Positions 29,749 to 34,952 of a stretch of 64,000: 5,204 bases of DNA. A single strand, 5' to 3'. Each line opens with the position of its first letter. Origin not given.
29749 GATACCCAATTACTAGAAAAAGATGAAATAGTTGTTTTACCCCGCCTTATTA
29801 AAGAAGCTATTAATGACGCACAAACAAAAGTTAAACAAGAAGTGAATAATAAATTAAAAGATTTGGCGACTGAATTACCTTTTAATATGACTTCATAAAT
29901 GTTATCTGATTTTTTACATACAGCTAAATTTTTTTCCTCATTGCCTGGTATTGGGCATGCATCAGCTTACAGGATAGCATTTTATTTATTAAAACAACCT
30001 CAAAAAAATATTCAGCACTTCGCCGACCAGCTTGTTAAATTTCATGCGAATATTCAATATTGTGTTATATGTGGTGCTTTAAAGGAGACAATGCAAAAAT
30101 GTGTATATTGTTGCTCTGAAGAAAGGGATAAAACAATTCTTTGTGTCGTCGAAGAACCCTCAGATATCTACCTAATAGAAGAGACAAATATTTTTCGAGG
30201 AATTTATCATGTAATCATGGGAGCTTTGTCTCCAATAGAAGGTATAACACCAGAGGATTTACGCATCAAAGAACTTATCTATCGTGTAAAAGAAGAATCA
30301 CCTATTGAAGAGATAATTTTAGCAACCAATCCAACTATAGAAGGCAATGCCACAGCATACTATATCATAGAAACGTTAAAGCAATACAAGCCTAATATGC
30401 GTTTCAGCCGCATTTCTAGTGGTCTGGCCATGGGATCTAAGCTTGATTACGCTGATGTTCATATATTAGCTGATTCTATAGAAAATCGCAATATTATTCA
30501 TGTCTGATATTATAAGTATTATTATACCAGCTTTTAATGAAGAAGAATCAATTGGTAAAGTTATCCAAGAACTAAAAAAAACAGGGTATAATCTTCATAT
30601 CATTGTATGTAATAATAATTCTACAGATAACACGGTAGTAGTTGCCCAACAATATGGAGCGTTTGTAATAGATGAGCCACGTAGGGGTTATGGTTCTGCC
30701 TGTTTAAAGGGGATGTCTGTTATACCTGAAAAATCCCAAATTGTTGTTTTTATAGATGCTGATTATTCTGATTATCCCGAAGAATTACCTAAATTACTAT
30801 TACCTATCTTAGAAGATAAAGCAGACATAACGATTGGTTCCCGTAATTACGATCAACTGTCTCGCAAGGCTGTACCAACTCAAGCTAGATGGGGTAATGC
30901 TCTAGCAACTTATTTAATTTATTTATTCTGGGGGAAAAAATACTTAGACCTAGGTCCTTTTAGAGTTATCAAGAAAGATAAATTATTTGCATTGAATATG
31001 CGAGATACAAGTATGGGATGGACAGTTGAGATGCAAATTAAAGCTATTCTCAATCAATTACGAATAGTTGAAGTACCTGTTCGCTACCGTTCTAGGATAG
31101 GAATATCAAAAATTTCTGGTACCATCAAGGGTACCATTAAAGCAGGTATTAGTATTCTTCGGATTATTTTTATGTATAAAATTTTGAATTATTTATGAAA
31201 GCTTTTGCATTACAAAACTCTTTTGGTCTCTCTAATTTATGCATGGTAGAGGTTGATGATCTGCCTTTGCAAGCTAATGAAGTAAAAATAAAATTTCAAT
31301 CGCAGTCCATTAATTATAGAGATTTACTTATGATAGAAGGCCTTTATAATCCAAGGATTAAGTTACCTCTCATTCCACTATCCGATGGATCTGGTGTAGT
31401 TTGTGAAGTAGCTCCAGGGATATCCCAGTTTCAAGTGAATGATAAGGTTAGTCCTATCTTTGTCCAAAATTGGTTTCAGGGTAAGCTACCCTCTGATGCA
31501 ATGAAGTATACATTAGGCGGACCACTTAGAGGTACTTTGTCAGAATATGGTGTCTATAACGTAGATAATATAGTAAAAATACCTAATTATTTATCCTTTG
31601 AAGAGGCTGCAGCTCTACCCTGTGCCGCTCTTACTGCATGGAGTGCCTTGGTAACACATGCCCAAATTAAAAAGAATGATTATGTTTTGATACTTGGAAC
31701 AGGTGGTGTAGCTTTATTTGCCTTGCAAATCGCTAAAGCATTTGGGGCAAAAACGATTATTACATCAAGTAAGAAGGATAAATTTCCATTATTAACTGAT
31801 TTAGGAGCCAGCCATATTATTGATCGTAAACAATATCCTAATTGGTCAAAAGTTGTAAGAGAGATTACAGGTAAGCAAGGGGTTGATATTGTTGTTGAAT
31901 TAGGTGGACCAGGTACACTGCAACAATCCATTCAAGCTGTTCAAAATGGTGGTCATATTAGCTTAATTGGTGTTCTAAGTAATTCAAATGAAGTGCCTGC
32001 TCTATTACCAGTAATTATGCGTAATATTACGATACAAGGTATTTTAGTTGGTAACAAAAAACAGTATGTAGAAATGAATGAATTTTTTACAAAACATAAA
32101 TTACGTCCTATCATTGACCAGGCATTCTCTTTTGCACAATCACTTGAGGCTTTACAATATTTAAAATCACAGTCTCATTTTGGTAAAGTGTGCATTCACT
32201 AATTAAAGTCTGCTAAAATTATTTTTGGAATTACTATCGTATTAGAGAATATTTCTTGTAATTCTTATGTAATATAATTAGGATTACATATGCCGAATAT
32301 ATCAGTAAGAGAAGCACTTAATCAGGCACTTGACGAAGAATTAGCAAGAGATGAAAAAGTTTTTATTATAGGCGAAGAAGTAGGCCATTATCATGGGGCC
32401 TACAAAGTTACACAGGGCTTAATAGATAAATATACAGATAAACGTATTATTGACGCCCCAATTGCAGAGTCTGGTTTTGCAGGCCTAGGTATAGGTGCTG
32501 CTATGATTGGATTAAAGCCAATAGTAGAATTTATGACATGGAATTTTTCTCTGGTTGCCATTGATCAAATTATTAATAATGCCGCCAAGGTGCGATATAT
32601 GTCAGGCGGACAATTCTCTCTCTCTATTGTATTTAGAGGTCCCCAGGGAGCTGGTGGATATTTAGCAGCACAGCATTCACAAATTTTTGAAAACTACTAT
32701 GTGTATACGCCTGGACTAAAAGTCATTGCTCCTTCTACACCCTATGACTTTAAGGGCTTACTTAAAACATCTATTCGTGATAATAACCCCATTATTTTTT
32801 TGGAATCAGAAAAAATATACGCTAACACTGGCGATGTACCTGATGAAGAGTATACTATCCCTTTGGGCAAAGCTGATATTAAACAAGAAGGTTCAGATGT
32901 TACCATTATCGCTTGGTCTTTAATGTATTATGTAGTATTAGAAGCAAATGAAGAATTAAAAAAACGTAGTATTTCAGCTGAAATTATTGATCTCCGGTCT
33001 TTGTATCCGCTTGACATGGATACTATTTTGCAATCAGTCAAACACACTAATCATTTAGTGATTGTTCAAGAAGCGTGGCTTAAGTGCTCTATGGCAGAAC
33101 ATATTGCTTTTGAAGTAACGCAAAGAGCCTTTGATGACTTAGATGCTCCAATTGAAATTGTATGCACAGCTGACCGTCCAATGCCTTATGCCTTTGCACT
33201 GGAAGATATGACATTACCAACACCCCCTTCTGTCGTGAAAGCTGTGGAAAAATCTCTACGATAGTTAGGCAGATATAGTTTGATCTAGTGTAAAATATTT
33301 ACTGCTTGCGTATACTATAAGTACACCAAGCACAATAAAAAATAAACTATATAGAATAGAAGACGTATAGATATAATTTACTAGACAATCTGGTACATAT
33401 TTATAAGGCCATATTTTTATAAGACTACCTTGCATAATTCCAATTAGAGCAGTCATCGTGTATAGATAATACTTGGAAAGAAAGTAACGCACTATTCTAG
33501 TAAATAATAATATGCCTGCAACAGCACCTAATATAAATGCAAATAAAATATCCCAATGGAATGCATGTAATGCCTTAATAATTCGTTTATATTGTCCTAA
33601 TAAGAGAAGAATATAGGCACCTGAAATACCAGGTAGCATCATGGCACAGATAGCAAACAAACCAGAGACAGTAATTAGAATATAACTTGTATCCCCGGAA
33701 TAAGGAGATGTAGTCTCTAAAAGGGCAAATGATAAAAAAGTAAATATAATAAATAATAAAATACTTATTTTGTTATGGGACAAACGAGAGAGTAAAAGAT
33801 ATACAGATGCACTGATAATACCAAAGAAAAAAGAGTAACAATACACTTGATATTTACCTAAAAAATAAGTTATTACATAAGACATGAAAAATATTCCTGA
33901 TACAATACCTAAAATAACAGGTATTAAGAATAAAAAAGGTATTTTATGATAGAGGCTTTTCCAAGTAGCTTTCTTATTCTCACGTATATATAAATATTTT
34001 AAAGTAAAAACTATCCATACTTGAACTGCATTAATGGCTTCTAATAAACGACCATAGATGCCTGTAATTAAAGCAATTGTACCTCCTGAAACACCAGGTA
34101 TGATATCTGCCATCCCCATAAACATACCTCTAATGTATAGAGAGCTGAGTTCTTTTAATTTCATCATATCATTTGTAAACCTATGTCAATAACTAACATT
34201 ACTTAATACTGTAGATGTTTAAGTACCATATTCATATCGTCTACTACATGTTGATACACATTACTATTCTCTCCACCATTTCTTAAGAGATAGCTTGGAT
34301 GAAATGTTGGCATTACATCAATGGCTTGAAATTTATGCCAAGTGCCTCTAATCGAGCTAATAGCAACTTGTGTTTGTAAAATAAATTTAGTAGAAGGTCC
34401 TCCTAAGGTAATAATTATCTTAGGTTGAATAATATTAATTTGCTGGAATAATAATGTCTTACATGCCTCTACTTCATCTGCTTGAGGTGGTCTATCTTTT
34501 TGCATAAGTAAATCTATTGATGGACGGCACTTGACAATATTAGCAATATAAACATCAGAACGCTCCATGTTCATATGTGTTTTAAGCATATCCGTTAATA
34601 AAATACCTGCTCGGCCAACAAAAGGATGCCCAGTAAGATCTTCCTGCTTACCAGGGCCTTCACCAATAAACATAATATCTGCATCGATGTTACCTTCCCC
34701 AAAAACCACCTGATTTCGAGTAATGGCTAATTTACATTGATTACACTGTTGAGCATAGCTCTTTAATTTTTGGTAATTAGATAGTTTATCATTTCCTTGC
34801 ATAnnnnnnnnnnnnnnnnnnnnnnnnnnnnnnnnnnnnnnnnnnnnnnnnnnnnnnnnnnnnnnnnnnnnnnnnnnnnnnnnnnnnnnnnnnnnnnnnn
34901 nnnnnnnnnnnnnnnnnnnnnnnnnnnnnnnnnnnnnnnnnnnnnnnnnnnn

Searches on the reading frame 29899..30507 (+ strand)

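Call 70: search_protein_families(library=pfam, proteins=[window:29899-30507:+], max_evalue=0.0001)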
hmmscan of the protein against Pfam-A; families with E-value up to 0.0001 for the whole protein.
window:29899-30507:+ (202 aa): 3 families
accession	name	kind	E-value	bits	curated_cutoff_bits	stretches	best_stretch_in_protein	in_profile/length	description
PF13662.12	Toprim_4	-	3e-22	79.1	25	1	81-171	3-83/85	Toprim domain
PF01751.28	Toprim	-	2.4e-10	40.9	23.1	1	81-171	2-95/96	Toprim domain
PF21176.3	RecR_HhH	-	1.9e-09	37.6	27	1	12-47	8-43/45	RecR, helix-hairpin-helix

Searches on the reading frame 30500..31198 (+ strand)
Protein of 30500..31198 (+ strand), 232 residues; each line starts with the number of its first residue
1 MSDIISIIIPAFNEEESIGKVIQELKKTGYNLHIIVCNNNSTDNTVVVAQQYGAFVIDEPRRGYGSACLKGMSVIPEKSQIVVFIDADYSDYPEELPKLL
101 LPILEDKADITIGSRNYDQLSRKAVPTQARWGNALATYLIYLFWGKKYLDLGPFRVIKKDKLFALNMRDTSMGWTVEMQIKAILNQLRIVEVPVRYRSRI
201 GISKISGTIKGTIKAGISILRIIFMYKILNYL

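Call 70: search_protein_families(library=pfam, proteins=[window:30500-31198:+], max_evalue=0.0001)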
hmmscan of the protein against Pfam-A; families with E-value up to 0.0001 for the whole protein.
window:30500-31198:+ (232 aa): 2 families
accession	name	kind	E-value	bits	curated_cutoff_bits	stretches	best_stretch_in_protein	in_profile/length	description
PF00535.33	Glycos_transf_2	-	4e-26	92.4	23.3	1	6-142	1-143/168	Glycosyl transferase family 2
PF13641.12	Glyco_tranf_2_3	-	4.2e-06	27.4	27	1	5-121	3-129/230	Glycosyltransferase like family 2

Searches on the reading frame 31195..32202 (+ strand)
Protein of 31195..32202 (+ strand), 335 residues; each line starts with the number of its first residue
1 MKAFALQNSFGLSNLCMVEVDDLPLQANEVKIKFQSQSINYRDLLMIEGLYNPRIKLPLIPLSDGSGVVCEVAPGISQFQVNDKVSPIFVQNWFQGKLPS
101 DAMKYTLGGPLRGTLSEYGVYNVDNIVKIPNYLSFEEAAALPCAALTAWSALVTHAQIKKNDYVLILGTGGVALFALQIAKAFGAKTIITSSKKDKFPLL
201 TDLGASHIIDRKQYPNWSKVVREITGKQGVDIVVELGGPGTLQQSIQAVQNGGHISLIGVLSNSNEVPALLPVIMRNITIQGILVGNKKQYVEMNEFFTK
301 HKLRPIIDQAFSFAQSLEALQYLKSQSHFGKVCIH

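Call 70: search_protein_families(library=pfam, proteins=[window:31195-32202:+], max_evalue=0.0001)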
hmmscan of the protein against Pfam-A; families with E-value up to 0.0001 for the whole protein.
window:31195-32202:+ (335 aa): 4 families
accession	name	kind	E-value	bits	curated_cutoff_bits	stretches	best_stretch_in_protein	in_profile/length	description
PF00107.32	ADH_zinc_N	-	5.1e-29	101.3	31.8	1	171-299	1-128/129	Zinc-binding dehydrogenase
PF13602.12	ADH_zinc_N_2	-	9.5e-15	56.1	27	1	203-332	1-132/134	Zinc-binding dehydrogenase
PF08240.17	ADH_N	-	1.1e-12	48.6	23.5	1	27-130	2-103/104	Alcohol dehydrogenase GroES-like domain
PF16912.11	Glu_dehyd_C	-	6e-05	23.1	34.9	1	160-267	30-137/211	Glucose dehydrogenase C-terminus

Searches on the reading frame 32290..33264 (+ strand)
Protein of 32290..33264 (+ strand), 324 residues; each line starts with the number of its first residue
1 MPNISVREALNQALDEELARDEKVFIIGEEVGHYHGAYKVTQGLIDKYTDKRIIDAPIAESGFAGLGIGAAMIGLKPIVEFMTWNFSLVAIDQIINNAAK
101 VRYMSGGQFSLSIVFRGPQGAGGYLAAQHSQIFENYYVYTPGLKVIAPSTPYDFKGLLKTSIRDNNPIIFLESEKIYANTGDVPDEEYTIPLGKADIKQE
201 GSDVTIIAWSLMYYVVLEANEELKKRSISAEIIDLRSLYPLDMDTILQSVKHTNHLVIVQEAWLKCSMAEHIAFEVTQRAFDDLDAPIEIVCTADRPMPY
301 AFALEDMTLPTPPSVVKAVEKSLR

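Call 70: search_protein_families(library=pfam, proteins=[window:32290-33264:+], max_evalue=0.0001)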
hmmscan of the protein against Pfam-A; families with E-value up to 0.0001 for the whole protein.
window:32290-33264:+ (324 aa): 2 families
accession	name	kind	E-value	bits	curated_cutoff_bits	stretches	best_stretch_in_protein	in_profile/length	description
PF02779.29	Transket_pyr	-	7.7e-40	136.8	27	1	4-177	3-172/174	Transketolase, pyrimidine binding domain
PF02780.25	Transketolase_C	-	1.7e-36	125.3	25.9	1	193-315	1-124/124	Transketolase, C-terminal domain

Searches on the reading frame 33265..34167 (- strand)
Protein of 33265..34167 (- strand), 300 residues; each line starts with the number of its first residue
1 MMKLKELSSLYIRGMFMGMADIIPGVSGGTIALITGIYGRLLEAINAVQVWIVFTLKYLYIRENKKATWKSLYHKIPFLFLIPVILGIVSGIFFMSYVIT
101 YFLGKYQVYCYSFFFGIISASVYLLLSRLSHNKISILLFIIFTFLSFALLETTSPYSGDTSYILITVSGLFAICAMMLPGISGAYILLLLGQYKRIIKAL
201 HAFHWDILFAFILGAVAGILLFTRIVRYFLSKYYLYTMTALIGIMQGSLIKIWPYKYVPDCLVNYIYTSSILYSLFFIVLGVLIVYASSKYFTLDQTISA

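Call 70: search_protein_families(library=pfam, proteins=[window:33265-34167:-], max_evalue=0.0001)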
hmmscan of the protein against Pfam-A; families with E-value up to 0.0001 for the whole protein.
window:33265-34167:- (300 aa): 1 family
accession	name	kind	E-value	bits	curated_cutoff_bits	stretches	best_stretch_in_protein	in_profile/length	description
PF04018.18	VCA0040-like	-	3.2e-66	223.8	26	1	17-260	1-236/246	Undecaprenyl phosphate translocase-like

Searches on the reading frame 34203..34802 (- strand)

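Call 70: search_protein_families(library=pfam, proteins=[window:34203-34802:-], max_evalue=0.0001)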
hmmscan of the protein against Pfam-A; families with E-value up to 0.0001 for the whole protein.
window:34203-34802:- (199 aa): 1 family
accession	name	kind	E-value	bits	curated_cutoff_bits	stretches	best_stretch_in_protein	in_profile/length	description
PF03167.25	UDG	-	5e-36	124.3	24.3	1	34-189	1-139/141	Uracil DNA glycosylase superfamily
